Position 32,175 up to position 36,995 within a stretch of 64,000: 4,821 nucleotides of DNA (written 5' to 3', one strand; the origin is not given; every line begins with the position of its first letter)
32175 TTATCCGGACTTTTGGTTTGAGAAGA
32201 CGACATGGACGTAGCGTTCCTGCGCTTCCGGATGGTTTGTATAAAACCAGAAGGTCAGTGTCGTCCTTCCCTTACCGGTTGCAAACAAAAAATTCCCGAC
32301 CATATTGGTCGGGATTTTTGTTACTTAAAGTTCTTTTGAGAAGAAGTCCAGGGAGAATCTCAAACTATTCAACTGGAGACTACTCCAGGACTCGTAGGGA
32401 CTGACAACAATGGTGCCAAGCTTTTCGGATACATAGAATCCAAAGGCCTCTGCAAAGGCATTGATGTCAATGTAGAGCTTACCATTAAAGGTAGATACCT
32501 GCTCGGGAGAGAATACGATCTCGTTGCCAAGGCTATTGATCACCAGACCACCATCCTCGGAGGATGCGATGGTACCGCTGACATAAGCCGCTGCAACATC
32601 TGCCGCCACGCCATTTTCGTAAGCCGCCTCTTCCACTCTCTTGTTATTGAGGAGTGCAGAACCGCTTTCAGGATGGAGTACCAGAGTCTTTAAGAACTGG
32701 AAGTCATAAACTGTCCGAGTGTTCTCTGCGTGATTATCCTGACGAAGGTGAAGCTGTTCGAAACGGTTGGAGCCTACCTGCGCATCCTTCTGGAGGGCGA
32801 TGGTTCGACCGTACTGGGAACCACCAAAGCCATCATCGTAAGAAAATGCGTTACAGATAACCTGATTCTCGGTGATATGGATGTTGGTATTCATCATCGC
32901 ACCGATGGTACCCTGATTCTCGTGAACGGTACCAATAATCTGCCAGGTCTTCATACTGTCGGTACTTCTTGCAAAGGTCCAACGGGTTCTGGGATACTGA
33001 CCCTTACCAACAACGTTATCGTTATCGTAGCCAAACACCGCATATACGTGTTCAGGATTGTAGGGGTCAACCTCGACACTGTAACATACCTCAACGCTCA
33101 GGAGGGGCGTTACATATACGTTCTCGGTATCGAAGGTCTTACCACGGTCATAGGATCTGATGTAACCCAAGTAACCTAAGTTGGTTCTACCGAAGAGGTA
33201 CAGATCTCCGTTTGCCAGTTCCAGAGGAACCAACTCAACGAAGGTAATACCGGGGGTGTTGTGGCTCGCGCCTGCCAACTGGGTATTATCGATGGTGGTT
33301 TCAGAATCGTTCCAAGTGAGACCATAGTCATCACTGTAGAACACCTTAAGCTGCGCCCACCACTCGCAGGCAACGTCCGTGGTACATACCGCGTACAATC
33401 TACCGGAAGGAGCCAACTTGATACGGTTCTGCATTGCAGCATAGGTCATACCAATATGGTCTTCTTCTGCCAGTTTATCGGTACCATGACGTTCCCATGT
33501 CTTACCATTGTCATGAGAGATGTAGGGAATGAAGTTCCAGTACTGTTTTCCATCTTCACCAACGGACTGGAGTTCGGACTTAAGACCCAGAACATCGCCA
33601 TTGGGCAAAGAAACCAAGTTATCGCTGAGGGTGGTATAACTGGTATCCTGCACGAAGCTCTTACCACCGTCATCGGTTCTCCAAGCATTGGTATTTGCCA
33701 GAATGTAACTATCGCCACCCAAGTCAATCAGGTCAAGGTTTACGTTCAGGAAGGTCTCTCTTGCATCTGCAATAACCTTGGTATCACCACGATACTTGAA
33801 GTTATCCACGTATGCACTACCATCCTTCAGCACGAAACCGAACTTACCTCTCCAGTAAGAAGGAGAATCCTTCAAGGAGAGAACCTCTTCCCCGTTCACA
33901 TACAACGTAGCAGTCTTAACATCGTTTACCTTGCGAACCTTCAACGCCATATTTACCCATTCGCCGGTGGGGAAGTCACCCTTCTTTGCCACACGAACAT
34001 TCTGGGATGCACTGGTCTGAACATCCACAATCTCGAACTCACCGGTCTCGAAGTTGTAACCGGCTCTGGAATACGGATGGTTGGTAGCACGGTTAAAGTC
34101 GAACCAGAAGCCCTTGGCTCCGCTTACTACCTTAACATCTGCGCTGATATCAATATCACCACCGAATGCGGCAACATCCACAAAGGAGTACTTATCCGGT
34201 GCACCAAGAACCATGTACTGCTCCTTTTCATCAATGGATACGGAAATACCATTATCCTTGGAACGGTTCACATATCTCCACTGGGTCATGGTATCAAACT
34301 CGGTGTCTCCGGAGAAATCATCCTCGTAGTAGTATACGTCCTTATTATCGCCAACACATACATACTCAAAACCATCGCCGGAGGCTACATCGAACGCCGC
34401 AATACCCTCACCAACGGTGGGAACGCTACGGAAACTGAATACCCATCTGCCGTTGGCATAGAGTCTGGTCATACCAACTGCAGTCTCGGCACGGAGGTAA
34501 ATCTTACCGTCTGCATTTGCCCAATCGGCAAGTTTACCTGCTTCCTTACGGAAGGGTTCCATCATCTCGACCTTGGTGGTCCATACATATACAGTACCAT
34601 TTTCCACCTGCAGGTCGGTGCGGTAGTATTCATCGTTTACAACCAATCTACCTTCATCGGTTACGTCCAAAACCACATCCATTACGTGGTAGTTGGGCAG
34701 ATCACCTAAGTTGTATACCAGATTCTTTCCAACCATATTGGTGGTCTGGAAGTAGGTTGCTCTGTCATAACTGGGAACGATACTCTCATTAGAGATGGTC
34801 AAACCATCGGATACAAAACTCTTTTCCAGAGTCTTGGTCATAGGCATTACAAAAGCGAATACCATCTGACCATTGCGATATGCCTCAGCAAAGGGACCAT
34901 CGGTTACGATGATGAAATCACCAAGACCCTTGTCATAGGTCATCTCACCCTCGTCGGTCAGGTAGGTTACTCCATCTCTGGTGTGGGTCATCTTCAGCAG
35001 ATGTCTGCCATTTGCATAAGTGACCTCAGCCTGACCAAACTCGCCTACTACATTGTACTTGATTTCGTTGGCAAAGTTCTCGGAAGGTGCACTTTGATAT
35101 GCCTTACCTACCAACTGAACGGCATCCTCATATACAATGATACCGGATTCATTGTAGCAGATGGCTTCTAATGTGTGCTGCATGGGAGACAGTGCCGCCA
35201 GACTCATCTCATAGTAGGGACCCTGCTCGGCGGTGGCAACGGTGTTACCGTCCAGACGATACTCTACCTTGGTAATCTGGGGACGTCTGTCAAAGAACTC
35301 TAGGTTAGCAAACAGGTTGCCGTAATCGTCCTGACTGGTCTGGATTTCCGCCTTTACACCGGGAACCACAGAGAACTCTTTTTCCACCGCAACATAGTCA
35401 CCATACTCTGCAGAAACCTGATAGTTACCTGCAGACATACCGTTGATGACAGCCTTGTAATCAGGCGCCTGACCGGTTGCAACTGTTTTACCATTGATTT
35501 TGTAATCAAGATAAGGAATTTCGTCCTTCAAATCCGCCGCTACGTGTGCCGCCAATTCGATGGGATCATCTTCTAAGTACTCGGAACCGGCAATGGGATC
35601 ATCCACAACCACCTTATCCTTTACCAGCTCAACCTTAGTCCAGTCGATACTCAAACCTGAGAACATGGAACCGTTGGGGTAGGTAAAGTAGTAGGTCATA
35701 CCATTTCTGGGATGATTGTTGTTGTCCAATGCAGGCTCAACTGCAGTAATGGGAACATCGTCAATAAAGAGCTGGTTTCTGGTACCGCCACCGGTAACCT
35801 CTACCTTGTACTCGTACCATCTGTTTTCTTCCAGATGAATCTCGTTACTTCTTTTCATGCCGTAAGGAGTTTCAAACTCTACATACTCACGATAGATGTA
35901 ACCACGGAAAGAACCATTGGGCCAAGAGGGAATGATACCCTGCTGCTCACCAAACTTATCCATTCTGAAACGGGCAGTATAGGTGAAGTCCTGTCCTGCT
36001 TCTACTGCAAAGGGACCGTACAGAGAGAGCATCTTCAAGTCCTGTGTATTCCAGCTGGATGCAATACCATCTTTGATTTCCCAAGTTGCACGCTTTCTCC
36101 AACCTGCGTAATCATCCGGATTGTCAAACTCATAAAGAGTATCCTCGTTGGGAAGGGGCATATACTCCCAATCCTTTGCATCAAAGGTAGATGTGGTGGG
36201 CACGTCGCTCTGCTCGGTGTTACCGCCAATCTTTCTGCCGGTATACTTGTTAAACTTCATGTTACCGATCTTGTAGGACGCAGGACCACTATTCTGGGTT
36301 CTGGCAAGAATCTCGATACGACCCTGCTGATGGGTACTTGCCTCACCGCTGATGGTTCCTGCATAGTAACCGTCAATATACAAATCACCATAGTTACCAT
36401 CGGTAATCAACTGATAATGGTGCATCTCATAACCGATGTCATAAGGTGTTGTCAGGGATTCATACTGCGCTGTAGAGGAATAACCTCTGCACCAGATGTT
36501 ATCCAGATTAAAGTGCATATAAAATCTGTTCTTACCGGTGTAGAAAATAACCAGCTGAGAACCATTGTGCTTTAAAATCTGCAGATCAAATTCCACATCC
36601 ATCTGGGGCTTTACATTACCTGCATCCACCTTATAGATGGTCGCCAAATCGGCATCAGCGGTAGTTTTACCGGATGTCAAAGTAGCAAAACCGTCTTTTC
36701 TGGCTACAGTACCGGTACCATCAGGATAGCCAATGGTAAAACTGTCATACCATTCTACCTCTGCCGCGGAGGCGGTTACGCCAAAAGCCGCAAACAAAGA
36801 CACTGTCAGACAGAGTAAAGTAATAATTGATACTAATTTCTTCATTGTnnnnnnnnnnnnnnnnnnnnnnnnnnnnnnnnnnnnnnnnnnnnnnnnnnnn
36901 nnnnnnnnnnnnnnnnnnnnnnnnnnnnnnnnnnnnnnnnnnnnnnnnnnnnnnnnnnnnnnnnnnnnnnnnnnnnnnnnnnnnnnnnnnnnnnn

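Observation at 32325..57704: Tandemly duplicated three-gene cassettes for giant wall-anchored surface proteins: candidate undescribed cell-surface system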

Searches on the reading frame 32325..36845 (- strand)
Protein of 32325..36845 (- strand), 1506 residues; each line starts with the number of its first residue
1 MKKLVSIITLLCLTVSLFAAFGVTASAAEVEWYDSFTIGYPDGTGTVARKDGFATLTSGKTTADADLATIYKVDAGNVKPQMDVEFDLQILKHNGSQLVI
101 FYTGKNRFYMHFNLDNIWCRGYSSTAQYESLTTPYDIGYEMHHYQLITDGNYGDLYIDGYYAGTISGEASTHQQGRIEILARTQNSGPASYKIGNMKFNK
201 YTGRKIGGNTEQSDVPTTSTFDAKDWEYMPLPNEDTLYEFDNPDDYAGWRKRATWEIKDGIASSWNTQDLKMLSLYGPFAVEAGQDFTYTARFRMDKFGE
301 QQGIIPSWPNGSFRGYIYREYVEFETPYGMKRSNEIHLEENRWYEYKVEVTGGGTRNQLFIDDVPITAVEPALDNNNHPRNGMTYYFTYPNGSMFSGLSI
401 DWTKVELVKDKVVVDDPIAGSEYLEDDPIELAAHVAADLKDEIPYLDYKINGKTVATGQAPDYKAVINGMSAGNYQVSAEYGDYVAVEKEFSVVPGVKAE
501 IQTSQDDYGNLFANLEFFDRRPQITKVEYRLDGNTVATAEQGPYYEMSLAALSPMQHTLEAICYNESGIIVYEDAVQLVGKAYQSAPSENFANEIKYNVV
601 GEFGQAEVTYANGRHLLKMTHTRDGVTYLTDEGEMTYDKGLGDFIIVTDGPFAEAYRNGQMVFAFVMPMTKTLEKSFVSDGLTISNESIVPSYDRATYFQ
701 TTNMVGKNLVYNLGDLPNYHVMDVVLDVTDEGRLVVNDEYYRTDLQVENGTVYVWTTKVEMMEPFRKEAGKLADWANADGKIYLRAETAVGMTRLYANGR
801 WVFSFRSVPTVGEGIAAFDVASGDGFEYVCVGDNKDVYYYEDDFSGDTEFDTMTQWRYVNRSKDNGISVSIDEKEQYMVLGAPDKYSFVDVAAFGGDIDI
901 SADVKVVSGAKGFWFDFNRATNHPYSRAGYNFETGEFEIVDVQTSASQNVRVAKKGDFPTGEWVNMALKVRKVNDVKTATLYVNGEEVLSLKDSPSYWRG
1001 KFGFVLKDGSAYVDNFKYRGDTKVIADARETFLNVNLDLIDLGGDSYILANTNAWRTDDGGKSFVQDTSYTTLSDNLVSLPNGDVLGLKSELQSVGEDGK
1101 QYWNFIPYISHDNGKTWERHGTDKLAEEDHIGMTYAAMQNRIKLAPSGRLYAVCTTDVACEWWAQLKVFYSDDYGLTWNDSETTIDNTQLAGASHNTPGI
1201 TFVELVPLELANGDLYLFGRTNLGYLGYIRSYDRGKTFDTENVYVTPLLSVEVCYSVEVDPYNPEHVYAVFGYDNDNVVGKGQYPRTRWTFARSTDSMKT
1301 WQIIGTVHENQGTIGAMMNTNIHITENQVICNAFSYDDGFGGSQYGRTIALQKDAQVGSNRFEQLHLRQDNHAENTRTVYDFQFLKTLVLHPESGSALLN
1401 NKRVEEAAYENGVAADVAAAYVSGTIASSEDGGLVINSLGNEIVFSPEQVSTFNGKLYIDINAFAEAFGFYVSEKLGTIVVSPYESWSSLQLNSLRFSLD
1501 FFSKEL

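Call 3: search_protein_families(library=pfam, proteins=[window:32325-36845:-], max_evalue=0.01)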
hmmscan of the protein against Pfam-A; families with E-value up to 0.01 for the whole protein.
window:32325-36845:- (1506 aa): 5 families
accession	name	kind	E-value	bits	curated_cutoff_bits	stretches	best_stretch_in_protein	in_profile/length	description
PF13385.13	Laminin_G_3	-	1.4e-08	35.4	27.6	1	933-998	52-112/151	Concanavalin A-like lectin/glucanases superfamily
PF17957.7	Big_7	-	2.9e-08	34.7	24.1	0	523-561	31-70/70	Bacterial Ig domain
PF13088.12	BNR_2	-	4.5e-08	33.2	31.4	1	1102-1311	79-258/277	BNR repeat-like domain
PF02012.26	BNR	-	4e-05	23.4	27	0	1108-1119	1-12/12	BNR/Asp-box repeat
PF15902.12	Sortilin-Vps10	-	0.00023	20.5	33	1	1167-1338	2-141/446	Sortilin, neurotensin receptor 3,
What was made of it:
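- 32325..36845 (-): C1: 1506-aa protein. The sialidase-fold propeller covers residues ~1020-1380 (window 32706-33788) and the C-terminal domain covers residues ~1381-1506. Pfam (call 3).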

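Call 10: search_protein_families(library=ncbifam, proteins=[window:32325-36845:-], max_evalue=0.01)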
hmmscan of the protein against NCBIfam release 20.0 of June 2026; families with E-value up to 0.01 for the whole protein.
window:32325-36845:- (1506 aa): 0 families

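Call 12: search_solved_structures(query=window:32325-36845:-, max_evalue=1)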
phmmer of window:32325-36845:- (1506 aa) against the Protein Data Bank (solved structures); distinct sequences matched with E-value up to 1: 19.
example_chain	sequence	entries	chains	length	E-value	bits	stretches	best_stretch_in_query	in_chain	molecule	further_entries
2bf6_A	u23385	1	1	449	8.6e-06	26.7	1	1081-1241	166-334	EXO-ALPHA-SIALIDASE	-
2vk5_A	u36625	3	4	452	8.7e-06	26.6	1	1081-1241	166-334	EXO-ALPHA-SIALIDASE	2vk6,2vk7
8u2a_A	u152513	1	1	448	9.9e-06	26.5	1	1085-1241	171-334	Exo-alpha-sialidase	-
8u5o_A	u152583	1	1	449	1e-05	26.5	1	1085-1241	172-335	Exo-alpha-sialidase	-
5tsp_A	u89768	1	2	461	1e-05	26.4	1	1081-1241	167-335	Sialidase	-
8xve_R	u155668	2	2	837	3.1e-05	24.8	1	1081-1241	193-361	Exo-alpha-sialidase,Endothelin receptor type B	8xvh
8xql_R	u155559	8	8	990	3.8e-05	24.5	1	1081-1241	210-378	Exo-alpha-sialidase,Taste receptor type 2 member 14,LgBiT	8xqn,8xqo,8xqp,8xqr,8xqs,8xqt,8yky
2ya4_A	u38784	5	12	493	0.00016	22.4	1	1110-1241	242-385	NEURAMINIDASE A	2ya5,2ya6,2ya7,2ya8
5kky_A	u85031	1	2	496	0.00016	22.4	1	1110-1241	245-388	Sialidase A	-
2w20_A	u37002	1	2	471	0.00025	21.8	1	1110-1241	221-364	SIALIDASE A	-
3h71_A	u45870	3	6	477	0.00025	21.8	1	1110-1241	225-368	Sialidase A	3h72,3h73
7a54_A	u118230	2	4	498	0.00028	21.7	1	1110-1241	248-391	Sialidase A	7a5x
2vvz_A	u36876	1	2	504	0.00028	21.6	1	1110-1241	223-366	SIALIDASE A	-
6qzh_A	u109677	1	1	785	0.00038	21.2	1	1110-1241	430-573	C-C chemokine receptor type 7,Sialidase A,C-C chemokine receptor type 7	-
9k6l_R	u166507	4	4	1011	0.00056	20.7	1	1110-1241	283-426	exo-alpha-sialidase,Taste receptor type 2 member 16,LgBiT | Fusion protein 1,exo-alpha-sialidase,Taste receptor type 2 member 16,Fusion protein 2,exo- | Fusion 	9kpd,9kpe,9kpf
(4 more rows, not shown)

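Call 27: find_homologous_proteins(query=window:32325-36845:-, max_evalue=0.001)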
Query window:32325-36845:- (1506 aa): 15 proteins with E <= 0.001 among 8000 candidates.
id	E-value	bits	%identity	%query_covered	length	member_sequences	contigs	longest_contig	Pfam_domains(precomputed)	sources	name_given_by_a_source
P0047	0.0e+0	3498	100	100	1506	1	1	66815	PF17957.8,PF13385.14,PF13088.13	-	-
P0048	0.0e+0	2694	76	100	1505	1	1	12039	PF17957.8,PF13385.14,PF02012.27,PF13088.13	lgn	-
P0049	0.0e+0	2590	73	100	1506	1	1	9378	PF17957.8,PF13385.14,PF13088.13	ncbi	-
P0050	0.0e+0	2531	72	100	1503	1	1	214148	PF17957.8,PF13088.13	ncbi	-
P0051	0.0e+0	2498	72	100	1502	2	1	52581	PF17957.8,PF13385.14,PF02012.27,PF13088.13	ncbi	-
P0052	0.0e+0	2067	60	100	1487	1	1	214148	PF17957.8,PF13385.14,PF13088.13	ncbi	-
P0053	0.0e+0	1996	59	100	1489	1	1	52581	PF06439.19,PF17957.8,PF13088.13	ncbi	-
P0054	0.0e+0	1918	57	100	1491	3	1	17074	PF06439.19,PF17957.8,PF15902.13,PF13088.13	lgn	-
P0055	0.0e+0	1907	57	100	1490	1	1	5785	PF06439.19,PF17957.8,PF13385.14,PF13088.13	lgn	-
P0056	1.4e-226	773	32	100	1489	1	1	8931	PF17957.8,PF13385.14,PF02012.27,PF15902.13,PF13088.13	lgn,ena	-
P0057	6.9e-206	705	31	100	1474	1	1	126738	PF17957.8,PF13088.13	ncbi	-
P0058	1.1e-204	701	32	95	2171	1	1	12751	PF17957.8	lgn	-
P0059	2.9e-203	696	31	100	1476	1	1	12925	PF17957.8,PF13088.13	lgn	-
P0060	1.9e-189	650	31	100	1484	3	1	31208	PF17957.8,PF13088.13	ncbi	-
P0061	1.5e-186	641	30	100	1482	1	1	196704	PF17957.8,PF13088.13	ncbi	-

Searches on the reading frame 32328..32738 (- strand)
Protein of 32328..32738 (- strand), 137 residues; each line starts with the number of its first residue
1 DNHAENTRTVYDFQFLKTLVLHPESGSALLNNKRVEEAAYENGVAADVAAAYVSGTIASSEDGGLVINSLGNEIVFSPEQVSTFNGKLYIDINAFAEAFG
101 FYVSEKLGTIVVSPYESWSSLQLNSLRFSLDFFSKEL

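Call 44: search_protein_families(library=pfam, proteins=[window:32328-32738:-], max_evalue=1)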
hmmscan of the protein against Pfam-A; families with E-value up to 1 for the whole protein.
window:32328-32738:- (137 aa): 2 families
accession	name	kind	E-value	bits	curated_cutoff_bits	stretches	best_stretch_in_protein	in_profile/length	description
PF07833.16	Cu_amine_oxidN1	-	0.025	15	24.2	1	72-105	66-99/108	Copper amine oxidase N-terminal domain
PF02229.22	PC4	-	0.25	11.3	25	1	80-97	10-27/52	Transcriptional Coactivator p15 (PC4)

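Call 76: search_protein_families(library=pfam, alignment_id=A7, max_evalue=1)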
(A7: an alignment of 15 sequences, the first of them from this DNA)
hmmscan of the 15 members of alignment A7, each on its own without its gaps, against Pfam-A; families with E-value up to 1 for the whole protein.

A. member 1, seq(126 aa): 2 families
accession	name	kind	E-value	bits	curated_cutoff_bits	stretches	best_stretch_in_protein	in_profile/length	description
PF07833.16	Cu_amine_oxidN1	-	0.087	13.2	24.2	1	61-94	66-99/108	Copper amine oxidase N-terminal domain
PF02229.22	PC4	-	0.22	11.5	25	1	69-86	10-27/52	Transcriptional Coactivator p15 (PC4)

B. families by the number of members that match (of 15 scanned): 9 families
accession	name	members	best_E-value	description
PF07833.16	Cu_amine_oxidN1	3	0.0073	Copper amine oxidase N-terminal domain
PF15645.12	Tox-PLDMTX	1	0.11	Dermonecrotoxin of the Papain-like fold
PF03268.19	DUF267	1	0.11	Caenorhabditis protein of unknown function, DUF267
PF22845.2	DUF3097_N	1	0.12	DUF3097, N-terminal domain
PF11946.13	DUF3463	1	0.12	Domain of unknown function (DUF3463)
PF02911.23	Formyl_trans_C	1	0.15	Formyl transferase, C-terminal domain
PF03831.20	YjdM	1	0.18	PhnA domain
PF02229.22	PC4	1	0.22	Transcriptional Coactivator p15 (PC4)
PF10162.14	G8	1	0.29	G8 domain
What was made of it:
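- On Cu_amine_oxidN1 domain (claimed for the C-terminus of C): 3 of 15 homologues hit, best E 0.0073 (calls 44, 76).
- Checked: It scores E 0.025 in C1, nothing in C2, and is found in 3 of 15 family members with best E 0.007 (calls 44, 76).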

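Call 77: search_solved_structures(query=A7, max_evalue=10, show_alignments=1)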
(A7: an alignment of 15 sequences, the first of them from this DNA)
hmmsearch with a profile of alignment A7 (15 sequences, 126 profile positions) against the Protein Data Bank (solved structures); distinct sequences matched with E-value up to 10: 15.
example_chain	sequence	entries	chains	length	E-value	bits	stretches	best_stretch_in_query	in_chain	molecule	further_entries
7qin_L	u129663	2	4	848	0.011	18.4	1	35-87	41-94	Myosin-4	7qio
7nep_L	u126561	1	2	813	0.014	18.2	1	35-87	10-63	Myosin-4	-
8zbm_A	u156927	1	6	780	0.018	17.8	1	35-87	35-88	Myosin heavy chain 4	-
1m8q_A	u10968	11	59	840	0.053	16.3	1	40-87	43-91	Skeletal muscle Myosin II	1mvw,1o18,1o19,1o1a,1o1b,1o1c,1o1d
2mys_A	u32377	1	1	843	0.053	16.2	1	40-87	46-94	MYOSIN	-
2w4a_M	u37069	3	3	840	0.056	16.2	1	40-87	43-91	MYOSIN HEAVY CHAIN, SKELETAL MUSCLE, ADULT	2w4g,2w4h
2otn_A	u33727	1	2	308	0.095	15.4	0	25-60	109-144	Diaminopimelate epimerase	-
9mxw_A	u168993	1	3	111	0.33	13.7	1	44-75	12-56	de novo protein with intramolecular isopeptide bond dnIPB-1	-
8zbn_A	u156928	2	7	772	0.41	13.4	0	41-85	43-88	Myosin-6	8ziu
8zbk_A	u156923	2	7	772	0.41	13.4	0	41-85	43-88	Myosin-6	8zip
5xop_A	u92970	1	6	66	0.54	13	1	64-90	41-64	Calcium-binding protein 1 (EhCBP1), putative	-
8tqi_C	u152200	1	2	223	0.57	12.9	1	75-116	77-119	Heavy chain Fab rPIV3-28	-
7qfg_A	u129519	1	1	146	1.3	11.8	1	40-83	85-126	S-layer protein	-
8syf_A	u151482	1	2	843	1.3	11.7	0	45-88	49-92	Myosin, heavy chain 11, smooth muscle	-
3j04_A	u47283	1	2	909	1.4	11.7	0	45-88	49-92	Myosin-11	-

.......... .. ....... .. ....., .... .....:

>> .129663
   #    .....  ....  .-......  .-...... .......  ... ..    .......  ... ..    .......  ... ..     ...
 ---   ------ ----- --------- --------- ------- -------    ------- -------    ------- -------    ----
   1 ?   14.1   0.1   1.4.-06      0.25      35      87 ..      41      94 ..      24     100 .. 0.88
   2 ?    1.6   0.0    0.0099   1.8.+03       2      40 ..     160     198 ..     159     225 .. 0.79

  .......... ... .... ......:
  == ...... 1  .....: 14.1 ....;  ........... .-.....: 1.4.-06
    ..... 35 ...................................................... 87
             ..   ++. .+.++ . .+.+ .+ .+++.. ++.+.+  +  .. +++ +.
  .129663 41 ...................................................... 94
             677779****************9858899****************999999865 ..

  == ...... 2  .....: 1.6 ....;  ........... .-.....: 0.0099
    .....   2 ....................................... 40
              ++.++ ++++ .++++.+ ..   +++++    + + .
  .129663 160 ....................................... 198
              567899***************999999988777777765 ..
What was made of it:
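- Tried and rejected: The profile of C's C-terminal domain gave only chance-level PDB hits, such as myosin at E 0.01 (call 77).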

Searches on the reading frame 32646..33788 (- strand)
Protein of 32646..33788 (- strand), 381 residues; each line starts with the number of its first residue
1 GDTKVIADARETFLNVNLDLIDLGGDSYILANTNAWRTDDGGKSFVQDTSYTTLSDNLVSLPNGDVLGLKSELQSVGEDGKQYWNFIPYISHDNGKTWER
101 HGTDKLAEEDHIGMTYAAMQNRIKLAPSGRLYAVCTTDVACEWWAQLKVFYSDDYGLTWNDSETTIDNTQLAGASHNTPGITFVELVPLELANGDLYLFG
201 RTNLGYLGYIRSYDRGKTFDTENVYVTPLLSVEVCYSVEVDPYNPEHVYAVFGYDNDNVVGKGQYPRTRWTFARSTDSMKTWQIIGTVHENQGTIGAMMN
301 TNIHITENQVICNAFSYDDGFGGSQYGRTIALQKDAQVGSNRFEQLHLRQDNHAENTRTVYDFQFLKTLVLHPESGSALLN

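Call 47: find_homologous_proteins(query=window:32646-33788:-, max_evalue=0.001)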
Query window:32646-33788:- (381 aa): 1 proteins with E <= 0.001 among 2850 candidates.
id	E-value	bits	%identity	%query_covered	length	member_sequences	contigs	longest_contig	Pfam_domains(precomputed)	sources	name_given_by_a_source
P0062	1.8e-5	42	28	54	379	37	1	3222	PF13859.13,PF02012.27,PF13088.13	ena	-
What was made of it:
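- Tried and rejected: It returned a single weak hit, P0062 (call 47), so it gave no names and no deeper alignment.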
